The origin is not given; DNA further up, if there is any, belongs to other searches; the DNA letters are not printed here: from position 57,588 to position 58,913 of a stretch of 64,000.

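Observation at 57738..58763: Glutamate racemase homologue carrying a lipoprotein export signal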

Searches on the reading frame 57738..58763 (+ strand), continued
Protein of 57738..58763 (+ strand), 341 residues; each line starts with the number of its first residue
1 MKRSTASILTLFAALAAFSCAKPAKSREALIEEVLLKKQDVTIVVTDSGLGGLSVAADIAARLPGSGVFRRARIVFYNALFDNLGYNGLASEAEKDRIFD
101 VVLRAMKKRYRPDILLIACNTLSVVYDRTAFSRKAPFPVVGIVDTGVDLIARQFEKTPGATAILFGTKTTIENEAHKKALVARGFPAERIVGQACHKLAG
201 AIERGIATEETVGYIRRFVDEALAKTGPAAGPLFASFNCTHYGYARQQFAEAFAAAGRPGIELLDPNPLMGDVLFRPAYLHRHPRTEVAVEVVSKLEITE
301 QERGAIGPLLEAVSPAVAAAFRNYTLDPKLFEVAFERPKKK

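Call 64: find_encoding_contigs(protein=P0225, flank=5000, max_places=2)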
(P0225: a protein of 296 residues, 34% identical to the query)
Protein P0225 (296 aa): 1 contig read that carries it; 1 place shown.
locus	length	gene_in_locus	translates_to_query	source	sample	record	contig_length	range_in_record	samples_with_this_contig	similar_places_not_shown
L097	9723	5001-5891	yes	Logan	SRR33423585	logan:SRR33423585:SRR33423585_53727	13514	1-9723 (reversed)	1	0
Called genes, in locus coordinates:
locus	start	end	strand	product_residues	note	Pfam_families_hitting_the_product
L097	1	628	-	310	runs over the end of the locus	PF00005:ABC_tran, PF13304:AAA_21, PF13732:DrrA1-3_C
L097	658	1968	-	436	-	PF00989:PAS (faint), PF13426:PAS_9, PF00512:HisKA, PF02518:HATPase_c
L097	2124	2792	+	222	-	PF09365:DUF2461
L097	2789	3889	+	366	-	PF01168:Ala_racemase_N, PF14031:D-ser_dehydrat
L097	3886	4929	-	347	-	PF13365:Trypsin_2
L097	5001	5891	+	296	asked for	PF01177:Asp_Glu_race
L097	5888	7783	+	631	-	PF08757:CotH, PF18962:Por_Secre_tail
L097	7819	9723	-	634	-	?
